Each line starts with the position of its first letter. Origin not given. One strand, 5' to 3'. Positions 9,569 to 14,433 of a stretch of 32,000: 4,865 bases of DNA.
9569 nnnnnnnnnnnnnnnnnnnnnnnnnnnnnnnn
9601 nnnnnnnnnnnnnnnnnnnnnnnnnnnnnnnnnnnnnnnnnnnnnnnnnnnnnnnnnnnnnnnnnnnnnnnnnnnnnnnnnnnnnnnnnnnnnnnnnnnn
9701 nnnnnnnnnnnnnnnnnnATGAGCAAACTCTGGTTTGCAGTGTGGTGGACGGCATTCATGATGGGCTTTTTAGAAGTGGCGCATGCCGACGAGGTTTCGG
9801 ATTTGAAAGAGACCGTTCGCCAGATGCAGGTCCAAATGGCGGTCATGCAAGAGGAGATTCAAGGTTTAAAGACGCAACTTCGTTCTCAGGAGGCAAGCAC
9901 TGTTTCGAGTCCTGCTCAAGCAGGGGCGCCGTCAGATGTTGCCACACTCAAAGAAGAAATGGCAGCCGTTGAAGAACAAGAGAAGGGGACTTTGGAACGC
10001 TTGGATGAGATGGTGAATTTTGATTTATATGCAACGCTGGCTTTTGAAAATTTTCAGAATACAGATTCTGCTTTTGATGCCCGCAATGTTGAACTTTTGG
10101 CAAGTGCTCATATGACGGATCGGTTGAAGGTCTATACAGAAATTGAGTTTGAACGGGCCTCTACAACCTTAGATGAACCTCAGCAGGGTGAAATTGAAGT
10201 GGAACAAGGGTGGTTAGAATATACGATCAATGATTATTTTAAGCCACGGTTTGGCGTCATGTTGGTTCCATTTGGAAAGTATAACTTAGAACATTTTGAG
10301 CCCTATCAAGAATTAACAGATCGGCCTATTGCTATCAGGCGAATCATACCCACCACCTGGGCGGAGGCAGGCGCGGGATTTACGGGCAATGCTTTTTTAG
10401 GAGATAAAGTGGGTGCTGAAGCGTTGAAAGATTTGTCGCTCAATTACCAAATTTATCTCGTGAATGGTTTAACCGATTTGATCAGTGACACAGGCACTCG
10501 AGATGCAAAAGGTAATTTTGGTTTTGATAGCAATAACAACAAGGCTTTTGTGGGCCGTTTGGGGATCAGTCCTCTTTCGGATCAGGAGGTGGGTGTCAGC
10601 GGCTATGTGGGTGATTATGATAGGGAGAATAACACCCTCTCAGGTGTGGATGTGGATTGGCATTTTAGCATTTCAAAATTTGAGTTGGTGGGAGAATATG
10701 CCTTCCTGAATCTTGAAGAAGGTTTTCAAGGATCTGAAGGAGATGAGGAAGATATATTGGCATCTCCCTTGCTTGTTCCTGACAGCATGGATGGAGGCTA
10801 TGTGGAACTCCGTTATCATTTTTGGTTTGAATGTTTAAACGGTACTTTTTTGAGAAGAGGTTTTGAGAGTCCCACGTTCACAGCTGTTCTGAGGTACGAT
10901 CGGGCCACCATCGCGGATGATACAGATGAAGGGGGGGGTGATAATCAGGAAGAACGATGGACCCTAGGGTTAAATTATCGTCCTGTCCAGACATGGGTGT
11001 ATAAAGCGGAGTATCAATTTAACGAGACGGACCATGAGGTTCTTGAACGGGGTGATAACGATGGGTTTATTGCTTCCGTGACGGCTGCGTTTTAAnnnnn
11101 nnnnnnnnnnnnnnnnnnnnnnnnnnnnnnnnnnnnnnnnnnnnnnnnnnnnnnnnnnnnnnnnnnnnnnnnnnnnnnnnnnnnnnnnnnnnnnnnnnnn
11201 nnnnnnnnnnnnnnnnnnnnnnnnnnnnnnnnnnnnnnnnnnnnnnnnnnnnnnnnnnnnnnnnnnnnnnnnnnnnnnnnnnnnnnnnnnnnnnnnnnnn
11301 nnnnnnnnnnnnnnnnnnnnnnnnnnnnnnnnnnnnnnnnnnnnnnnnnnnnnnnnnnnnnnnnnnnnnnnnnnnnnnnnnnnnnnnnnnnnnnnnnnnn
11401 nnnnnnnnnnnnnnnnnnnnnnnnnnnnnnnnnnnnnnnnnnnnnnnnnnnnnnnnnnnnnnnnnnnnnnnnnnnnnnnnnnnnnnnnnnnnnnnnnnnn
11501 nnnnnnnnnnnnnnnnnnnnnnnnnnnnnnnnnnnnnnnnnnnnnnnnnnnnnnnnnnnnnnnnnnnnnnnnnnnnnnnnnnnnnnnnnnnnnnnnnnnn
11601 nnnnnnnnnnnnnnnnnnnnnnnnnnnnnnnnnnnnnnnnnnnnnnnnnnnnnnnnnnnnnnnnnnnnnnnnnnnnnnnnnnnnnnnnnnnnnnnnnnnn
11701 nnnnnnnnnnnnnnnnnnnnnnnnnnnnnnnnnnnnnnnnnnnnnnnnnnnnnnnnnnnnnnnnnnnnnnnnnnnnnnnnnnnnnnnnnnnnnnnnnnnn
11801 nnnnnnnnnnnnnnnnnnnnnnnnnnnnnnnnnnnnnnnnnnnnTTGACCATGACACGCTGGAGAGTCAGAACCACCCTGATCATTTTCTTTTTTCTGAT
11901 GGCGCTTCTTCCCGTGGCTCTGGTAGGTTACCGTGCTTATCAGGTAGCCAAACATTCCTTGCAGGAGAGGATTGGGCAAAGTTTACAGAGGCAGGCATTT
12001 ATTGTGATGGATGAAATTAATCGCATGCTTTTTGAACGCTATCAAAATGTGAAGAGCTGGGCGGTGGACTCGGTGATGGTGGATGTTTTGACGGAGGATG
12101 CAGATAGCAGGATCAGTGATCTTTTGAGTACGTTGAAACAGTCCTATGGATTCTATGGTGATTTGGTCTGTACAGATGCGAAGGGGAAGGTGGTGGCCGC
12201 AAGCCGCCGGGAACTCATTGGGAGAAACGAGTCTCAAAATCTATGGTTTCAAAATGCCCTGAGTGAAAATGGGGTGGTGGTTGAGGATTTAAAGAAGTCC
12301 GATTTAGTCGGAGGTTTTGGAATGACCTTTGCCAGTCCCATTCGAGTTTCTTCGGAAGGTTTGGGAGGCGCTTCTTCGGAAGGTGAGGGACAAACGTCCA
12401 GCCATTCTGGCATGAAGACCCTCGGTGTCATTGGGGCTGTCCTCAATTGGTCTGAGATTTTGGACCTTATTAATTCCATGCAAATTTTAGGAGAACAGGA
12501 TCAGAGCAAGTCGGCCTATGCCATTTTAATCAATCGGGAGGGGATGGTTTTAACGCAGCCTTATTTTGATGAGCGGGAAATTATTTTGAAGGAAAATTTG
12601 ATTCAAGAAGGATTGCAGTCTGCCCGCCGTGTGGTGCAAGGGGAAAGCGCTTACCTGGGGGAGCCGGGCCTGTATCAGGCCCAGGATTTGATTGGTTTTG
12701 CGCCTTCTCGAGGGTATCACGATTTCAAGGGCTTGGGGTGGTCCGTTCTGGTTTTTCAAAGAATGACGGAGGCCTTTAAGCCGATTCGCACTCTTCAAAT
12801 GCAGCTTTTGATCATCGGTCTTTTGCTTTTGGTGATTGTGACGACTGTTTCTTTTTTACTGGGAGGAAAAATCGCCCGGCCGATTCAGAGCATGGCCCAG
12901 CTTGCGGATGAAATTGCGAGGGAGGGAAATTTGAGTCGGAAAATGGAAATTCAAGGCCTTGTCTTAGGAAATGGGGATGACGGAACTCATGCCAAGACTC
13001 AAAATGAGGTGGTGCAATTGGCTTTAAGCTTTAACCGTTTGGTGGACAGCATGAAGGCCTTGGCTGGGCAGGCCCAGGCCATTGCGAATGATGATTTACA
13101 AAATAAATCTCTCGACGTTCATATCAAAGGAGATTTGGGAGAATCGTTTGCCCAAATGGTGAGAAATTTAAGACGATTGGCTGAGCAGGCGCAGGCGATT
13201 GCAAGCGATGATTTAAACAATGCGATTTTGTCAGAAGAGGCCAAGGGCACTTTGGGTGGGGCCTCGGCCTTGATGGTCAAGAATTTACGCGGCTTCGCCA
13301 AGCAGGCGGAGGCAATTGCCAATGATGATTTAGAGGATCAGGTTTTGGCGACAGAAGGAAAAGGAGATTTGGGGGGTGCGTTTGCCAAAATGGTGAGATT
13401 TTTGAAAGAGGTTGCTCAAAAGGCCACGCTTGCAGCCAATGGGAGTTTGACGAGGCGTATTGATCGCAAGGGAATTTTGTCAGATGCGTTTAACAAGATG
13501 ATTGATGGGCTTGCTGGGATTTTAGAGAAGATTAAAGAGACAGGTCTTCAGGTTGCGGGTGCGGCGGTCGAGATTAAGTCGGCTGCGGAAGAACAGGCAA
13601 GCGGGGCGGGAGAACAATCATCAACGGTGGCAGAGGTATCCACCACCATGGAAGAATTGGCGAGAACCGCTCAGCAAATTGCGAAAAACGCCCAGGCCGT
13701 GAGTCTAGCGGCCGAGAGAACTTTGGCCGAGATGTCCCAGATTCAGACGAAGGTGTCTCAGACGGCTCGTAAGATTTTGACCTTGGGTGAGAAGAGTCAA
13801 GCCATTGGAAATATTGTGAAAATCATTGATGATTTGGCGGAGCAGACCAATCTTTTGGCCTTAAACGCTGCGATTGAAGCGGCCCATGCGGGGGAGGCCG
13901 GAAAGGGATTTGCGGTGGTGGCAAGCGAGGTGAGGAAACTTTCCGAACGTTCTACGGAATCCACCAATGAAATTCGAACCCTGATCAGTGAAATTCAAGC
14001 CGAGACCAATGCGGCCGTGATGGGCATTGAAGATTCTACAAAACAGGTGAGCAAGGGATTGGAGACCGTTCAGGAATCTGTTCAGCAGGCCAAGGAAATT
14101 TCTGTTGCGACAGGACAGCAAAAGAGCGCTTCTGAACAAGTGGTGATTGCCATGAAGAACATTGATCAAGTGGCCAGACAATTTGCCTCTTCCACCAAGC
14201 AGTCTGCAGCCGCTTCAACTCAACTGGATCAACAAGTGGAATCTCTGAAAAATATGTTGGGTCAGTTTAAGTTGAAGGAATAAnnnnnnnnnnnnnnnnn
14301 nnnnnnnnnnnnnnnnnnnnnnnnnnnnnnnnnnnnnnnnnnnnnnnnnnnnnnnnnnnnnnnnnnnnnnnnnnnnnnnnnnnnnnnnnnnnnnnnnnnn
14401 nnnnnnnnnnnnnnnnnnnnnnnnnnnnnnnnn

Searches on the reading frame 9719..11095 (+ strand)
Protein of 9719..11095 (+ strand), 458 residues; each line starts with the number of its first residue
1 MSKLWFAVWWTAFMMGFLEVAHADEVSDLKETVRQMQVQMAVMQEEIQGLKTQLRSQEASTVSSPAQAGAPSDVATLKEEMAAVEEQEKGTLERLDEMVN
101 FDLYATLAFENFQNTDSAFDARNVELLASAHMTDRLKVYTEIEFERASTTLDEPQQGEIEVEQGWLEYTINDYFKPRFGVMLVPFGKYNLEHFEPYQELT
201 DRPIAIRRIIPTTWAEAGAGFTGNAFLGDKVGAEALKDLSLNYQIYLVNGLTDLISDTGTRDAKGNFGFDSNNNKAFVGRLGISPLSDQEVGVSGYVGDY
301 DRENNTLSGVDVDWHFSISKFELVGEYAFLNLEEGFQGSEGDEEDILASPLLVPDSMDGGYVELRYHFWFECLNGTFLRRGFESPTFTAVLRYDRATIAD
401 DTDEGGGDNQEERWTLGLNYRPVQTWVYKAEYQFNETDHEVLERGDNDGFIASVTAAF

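Call 7: search_protein_families(library=pfam, proteins=[window:9719-11095:+], max_evalue=0.001)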
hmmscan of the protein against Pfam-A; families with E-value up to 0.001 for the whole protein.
window:9719-11095:+ (458 aa): 1 family
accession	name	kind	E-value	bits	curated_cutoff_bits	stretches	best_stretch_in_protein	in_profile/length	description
PF07396.17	Porin_O_P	-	3.1e-09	37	20.9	1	108-305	16-189/370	Phosphate-selective porin O and P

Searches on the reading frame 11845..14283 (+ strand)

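Call 7: search_protein_families(library=pfam, proteins=[window:11845-14283:+], max_evalue=0.001)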
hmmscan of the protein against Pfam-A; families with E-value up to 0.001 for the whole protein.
window:11845-14283:+ (812 aa): 3 families
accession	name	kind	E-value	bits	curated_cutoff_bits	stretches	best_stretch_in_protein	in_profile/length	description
PF00015.26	MCPsignal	-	9.2e-38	130.2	34.6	1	624-796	5-170/172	Methyl-accepting chemotaxis protein (MCP) signalling domain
PF02743.24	dCache_1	-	2.5e-14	53.9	45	1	39-303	3-239/240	Cache domain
PF00672.30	HAMP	-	4.2e-08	33.8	25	1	339-404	2-52/53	HAMP domain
